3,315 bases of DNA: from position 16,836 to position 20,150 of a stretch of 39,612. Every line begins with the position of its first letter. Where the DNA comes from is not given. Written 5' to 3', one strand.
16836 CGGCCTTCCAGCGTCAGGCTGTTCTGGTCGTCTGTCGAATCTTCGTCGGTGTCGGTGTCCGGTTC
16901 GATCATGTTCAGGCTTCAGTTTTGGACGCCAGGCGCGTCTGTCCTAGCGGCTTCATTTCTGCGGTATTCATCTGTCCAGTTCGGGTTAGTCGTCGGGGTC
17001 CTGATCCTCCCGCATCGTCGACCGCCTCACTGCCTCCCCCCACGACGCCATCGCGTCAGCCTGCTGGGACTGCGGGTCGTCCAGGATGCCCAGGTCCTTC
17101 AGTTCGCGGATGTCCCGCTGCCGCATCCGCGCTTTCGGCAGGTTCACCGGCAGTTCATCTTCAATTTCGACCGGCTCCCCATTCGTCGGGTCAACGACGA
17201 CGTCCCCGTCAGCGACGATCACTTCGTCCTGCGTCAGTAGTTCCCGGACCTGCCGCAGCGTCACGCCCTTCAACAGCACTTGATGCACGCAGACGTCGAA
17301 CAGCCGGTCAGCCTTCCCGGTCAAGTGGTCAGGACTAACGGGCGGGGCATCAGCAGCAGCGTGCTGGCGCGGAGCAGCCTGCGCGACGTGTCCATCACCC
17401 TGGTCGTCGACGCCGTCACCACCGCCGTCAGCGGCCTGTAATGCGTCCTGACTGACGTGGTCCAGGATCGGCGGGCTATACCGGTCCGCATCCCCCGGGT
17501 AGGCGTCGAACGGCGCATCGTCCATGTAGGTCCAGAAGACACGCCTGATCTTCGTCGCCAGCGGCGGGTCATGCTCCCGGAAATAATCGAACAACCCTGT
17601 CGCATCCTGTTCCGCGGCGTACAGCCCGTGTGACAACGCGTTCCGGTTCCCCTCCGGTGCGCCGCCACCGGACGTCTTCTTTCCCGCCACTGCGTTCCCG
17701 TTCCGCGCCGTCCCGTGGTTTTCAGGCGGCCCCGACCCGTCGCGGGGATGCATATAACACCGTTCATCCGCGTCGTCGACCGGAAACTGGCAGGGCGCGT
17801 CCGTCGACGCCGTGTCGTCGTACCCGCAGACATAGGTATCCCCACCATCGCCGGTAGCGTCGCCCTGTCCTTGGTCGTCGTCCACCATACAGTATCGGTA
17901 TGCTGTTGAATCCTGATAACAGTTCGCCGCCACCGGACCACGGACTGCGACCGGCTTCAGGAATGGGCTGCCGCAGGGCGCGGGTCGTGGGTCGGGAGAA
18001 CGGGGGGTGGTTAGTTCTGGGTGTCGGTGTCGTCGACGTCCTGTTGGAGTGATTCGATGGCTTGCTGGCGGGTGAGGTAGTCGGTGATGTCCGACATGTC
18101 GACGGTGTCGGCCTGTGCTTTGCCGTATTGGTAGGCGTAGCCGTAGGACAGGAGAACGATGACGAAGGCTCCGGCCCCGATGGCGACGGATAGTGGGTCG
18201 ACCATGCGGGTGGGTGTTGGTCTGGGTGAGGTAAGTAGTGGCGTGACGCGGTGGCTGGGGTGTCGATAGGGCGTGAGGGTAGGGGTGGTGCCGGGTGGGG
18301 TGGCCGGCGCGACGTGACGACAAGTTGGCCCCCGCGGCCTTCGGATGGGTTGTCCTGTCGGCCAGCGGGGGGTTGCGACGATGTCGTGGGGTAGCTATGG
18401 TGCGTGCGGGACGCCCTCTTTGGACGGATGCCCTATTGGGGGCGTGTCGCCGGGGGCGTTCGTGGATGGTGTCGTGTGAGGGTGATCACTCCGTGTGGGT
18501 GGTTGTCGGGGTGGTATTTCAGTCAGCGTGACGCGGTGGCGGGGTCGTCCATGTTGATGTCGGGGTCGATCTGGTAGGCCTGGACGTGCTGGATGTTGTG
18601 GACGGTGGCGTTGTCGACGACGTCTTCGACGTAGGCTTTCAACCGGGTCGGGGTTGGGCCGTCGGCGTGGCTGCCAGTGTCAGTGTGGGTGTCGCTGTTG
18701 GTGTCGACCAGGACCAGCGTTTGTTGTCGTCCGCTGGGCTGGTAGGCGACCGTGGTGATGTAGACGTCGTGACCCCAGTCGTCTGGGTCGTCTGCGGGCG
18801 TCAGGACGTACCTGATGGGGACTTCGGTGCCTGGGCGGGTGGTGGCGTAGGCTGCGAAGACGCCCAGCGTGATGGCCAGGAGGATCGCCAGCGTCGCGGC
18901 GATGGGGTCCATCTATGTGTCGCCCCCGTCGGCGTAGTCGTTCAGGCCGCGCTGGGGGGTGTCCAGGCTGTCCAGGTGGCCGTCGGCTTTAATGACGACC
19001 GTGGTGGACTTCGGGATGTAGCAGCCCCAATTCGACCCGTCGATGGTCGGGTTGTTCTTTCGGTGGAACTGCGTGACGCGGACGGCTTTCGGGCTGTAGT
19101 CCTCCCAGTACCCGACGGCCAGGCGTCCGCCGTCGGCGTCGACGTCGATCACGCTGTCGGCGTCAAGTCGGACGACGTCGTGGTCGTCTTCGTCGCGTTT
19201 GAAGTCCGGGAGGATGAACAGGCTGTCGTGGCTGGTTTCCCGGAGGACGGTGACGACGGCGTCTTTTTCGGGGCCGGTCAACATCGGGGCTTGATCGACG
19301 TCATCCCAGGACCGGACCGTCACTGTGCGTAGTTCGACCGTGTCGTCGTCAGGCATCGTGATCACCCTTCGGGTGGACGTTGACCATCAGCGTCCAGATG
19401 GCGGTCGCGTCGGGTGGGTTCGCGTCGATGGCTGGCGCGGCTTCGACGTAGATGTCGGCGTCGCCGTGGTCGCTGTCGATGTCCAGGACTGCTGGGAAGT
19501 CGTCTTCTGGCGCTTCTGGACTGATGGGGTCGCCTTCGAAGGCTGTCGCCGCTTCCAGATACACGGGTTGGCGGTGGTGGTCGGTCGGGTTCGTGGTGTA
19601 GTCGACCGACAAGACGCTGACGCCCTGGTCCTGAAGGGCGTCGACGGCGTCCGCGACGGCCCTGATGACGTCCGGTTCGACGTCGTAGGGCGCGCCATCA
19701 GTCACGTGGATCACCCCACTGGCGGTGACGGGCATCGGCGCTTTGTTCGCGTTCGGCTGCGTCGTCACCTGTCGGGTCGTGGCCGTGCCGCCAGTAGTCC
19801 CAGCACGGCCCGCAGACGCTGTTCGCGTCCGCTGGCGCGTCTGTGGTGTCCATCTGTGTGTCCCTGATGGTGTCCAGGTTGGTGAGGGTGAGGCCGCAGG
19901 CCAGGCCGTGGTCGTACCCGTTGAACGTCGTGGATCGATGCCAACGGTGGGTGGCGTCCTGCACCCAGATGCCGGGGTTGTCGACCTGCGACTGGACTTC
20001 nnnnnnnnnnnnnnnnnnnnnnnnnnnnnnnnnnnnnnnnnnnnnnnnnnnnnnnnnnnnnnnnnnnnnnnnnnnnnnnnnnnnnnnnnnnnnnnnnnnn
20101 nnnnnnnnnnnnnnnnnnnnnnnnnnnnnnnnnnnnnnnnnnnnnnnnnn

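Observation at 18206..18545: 317-nt ORF-free, strongly strand-skewed tract bracketed by two late elements: orphan promoter, candidate C-rich ncRNA or packaging site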

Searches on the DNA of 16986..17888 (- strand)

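Call 91: search_rna_families(sources=[L014, L018, L010, L009, L016], threshold=evalue, max_evalue=0.5)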
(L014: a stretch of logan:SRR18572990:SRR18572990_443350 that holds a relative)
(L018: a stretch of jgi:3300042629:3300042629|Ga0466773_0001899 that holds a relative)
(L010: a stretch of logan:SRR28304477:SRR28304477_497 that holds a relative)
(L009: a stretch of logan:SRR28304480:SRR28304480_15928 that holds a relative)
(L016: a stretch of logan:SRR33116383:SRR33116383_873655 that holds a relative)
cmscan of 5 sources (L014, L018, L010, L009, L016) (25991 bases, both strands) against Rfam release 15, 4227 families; matches with E-value up to 0.5: 1.
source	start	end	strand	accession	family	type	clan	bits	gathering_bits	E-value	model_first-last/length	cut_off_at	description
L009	8112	8246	+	RF01295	SCARNA7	Gene; snRNA; snoRNA; scaRNA;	-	22.9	65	0.078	1-330/330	no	Small Cajal body-specific RNA 7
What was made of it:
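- On Any curated Rfam family: There is no hit at the unit in five relatives (call 91).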

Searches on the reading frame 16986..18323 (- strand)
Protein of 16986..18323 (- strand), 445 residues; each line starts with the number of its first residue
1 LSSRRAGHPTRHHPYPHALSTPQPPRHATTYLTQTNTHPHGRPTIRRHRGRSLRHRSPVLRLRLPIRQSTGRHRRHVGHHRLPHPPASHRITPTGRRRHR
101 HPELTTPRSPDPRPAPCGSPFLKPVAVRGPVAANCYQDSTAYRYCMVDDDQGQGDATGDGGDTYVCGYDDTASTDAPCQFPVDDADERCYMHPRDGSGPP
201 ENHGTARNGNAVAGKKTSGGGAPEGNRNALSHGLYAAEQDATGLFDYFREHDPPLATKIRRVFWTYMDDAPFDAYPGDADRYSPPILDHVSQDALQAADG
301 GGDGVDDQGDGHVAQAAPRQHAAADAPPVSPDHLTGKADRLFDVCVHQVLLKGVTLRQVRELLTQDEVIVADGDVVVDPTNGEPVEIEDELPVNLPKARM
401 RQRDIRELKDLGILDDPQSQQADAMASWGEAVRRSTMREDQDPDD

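Call 10: search_protein_families(library=pfam, proteins=[window:16986-18323:-], max_evalue=0.01)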
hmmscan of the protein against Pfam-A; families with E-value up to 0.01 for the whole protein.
window:16986-18323:- (445 aa): 0 families

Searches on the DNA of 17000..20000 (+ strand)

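Call 8: search_dna_similar(query=window:17000-20000:+, collection=phages, mode=distant)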
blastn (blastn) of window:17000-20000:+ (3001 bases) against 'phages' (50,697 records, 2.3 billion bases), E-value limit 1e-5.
No match.
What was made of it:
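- Tried and rejected: DNA similarity to 50,697 phage records found no match for 17000-20000 (call 8).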

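Call 47: search_rna_families(source=window, start=18150, end=18600, threshold=evalue, max_evalue=10)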
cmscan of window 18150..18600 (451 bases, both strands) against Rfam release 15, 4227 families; matches with E-value up to 10: 3.
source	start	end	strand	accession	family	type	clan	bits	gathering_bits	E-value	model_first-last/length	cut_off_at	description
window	18532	18579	+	RF01307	sR55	Gene; snRNA; snoRNA; CD-box;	-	13.2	35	2.1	1-65/65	no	Small nucleolar RNA sR55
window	18154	18184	+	RF01121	sR38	Gene; snRNA; snoRNA; CD-box;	-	9.9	50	9.3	30-59/59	no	Small nucleolar RNA sR38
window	18487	18600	+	RF01946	KCNQ1OT1_1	Gene; lncRNA;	-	6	70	2.1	1-126/464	3'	KCNQ1 overlapping transcript 1 conserved region 1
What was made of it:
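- On Any curated Rfam family: In permissive mode the tract gives only noise with E > 2, on the wrong strand or in the wrong place (call 47).
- On Archaeal C/D-box sRNA (K-turn RNA): Rfam C/D families give only noise, on the other strand (call 47).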

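Call 52: build_rna_model(alignment_id=A2)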
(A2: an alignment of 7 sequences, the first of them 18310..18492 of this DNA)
Model R1 built from alignment A2 (7 sequences, 205 columns); structure: RNAalifold consensus.
model positions 184; base pairs 33; branch points 2; effective number of sequences 1.99; information 0.589 bits per position. Calibrated on 0.2 Mb of random sequence (short: E-values are rough).
structure used (alignment columns):
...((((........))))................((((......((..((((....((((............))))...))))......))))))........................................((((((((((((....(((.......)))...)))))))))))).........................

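Call 53: search_with_rna_model(model_id=R1, sources=[window, L001, L002, L004, L005, L006, L009, L010, L011, L012, L013, L014, L015, L016, L017, L018], max_evalue=1, make_alignment=true)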
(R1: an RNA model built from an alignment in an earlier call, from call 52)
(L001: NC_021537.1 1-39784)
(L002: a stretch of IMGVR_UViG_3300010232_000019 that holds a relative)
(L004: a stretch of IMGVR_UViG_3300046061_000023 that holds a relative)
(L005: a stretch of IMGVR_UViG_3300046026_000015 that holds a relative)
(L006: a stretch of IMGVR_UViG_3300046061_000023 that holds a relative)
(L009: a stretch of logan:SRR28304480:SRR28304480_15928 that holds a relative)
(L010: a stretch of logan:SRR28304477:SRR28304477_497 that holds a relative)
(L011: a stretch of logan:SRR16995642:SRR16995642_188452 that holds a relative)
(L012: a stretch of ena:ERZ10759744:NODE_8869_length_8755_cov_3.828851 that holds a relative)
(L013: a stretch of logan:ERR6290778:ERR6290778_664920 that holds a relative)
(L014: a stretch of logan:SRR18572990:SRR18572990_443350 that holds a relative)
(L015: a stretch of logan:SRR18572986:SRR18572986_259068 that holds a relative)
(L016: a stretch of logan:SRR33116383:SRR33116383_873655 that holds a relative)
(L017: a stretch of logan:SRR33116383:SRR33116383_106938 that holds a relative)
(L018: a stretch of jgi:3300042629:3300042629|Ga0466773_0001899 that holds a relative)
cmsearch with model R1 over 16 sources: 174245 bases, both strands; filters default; matches with E-value up to 1: 23.
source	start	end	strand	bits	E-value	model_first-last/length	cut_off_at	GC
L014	520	707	+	181.3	7.6e-48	1-184/184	no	0.68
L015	305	492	+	181.3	7.6e-48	1-184/184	no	0.68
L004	4826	5009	+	179.8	1.9e-47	1-184/184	no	0.64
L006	6415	6598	+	179.8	1.9e-47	1-184/184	no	0.64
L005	6421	6605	+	178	5.8e-47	1-184/184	no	0.66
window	18309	18492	-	173.4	1.1e-45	1-184/184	no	0.67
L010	94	271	+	153.2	3.5e-40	1-184/184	no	0.69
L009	3308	3480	+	146.9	1.9e-38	1-184/184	no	0.73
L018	12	189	+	77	2.4e-19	1-184/184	no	0.69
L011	4626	4731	+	37.4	1.5e-08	1-184/184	no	0.73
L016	135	257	+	35.2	6.3e-08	1-184/184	no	0.72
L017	1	50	+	16.7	0.007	134-184/184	5'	0.6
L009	5538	5682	+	14.5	0.028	1-184/184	no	0.66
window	29594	29666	+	12.6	0.094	1-184/184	no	0.66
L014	349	484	+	11.7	0.16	1-184/184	no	0.65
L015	134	269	+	11.7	0.16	1-184/184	no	0.65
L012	4311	4487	+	11.7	0.16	1-184/184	no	0.67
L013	371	547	+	11.7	0.16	1-184/184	no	0.67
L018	503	658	-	10.4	0.38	1-184/184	no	0.65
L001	18909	19037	-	10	0.47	1-184/184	no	0.71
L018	4398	4446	-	9.2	0.8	30-81/184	no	0.61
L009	1516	1668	+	9.2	0.8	1-184/184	no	0.68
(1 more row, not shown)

Alignment A3: 23 matches aligned to the model, 285 columns, each read 5' to 3' on its own strand. Consensus structure (alignment columns), stored with it:
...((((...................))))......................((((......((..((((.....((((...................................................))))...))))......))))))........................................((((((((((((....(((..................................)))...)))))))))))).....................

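Call 57: search_with_rna_model(model_id=R1, sources=[L019, L020, L021, L022, L023, L024, L025, L026, L027, L028, L029, L030, L031, L032, L033, L034, L035, L036, L037, L038, L039, L040, L041, L042, L043, L044, L045, L046, L047, L048, L049, L050, L051, L052, L053, L054, L055, L056, L057, L058, L059, L060, L061, L062, L063, L064, L065, L066, L067, L068, L069, L070, L071, L072], max_evalue=0.01)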
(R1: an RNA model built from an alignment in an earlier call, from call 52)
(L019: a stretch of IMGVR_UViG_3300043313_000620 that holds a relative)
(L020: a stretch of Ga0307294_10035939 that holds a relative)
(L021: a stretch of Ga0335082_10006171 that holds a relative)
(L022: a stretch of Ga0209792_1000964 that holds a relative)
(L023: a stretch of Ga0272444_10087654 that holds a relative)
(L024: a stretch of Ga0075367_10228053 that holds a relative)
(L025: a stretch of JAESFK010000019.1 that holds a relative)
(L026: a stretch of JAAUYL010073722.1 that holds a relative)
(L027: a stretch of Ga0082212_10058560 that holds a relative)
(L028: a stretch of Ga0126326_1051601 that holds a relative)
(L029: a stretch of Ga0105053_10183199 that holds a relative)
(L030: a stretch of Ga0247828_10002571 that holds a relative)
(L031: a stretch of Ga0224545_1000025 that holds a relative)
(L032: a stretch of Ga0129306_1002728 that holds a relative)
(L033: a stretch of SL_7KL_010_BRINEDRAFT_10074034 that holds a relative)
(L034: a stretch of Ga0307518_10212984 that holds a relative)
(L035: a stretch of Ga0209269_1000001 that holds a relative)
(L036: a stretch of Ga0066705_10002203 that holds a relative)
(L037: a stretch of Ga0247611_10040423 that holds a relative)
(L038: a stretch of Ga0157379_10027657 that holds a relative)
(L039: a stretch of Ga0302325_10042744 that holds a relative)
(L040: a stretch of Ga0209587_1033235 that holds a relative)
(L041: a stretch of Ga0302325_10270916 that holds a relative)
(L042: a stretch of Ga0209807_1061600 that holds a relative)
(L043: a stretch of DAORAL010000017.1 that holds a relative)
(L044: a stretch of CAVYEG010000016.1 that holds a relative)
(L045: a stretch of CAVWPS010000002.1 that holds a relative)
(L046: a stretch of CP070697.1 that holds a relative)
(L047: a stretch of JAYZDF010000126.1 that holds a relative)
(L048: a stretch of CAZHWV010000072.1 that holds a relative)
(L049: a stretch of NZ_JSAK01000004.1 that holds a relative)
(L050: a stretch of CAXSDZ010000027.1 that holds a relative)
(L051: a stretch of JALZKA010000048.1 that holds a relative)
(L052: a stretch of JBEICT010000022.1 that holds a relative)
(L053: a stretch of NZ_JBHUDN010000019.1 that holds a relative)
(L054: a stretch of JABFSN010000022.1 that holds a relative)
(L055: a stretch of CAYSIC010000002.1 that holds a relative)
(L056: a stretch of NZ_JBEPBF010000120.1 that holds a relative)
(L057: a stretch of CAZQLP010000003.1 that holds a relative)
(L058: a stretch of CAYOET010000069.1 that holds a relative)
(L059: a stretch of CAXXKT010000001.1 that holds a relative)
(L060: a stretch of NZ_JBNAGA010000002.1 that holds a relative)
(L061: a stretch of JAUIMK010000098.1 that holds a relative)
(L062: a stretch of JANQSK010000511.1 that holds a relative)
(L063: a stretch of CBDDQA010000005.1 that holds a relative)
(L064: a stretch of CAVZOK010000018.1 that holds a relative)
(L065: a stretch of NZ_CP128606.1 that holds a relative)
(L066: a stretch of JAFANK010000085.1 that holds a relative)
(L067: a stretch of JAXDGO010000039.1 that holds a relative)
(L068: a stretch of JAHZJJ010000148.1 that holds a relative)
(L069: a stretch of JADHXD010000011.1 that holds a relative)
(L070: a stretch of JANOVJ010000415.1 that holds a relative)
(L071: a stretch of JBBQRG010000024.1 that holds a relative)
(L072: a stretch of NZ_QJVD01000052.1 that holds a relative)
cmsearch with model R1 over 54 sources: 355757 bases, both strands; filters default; matches with E-value up to 0.01: 2.
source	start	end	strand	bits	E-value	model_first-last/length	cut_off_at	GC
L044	601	750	-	21.8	0.00058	1-184/184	no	0.71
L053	1128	1215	+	17.5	0.0089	1-184/184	no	0.65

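Call 67: search_with_rna_model(model_id=R1, sources=[window, L005, L006, L075, L009, L014, L010, L018, L011, L016], max_evalue=0.00001, make_alignment=true, show_alignments=0)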
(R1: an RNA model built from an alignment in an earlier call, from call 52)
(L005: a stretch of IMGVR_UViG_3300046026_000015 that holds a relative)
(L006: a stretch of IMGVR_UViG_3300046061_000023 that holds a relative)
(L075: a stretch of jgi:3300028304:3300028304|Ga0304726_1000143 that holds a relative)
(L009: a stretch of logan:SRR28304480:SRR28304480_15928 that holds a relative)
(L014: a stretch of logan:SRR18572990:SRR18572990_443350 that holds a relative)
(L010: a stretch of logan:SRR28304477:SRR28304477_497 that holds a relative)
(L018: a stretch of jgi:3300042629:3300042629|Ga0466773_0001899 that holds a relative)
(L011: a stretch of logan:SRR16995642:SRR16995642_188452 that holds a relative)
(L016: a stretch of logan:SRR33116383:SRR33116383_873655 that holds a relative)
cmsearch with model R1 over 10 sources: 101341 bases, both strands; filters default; matches with E-value up to 0.00001: 10.
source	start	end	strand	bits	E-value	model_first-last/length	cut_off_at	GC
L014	520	707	+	181.3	4.4e-48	1-184/184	no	0.68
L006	6415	6598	+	179.8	1.1e-47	1-184/184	no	0.64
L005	6421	6605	+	178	3.4e-47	1-184/184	no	0.66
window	18309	18492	-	173.4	6.2e-46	1-184/184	no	0.67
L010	94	271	+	153.2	2e-40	1-184/184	no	0.69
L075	4424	4608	+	150.8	9.2e-40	1-184/184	no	0.69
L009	3308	3480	+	146.9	1.1e-38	1-184/184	no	0.73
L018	12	189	+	77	1.4e-19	1-184/184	no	0.69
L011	4626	4731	+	37.4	8.7e-09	1-184/184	no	0.73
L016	135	257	+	35.2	3.6e-08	1-184/184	no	0.72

Alignment A4: 10 matches aligned to the model, 215 columns, each read 5' to 3' on its own strand. Consensus structure (alignment columns), stored with it:
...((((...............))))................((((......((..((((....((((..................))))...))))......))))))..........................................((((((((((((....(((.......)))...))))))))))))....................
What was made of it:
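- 18319..18492 (-): Conserved non-coding unit, the candidate RNA of about 170 nt. It runs from the predicted 5' end at about 18492 to a predicted 3' end at about 18323-18319. Covariance model R1 finds exactly one strong copy per genome, at 77-181 bits (calls 53, 67).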

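Call 86: search_with_rna_model(model_id=R1, sources=[L076, L077, L001], max_evalue=1)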
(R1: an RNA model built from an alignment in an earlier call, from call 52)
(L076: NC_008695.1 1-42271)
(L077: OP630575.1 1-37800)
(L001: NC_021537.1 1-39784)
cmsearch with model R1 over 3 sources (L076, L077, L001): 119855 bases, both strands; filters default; matches with E-value up to 1: 4.
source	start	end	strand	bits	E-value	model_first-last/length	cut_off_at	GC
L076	12911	13070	+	11.7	0.11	1-184/184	no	0.67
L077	12645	12808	+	10.4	0.26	1-184/184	no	0.71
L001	18909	19037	-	10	0.32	1-184/184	no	0.71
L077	2660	2793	+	9.4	0.48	1-184/184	no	0.66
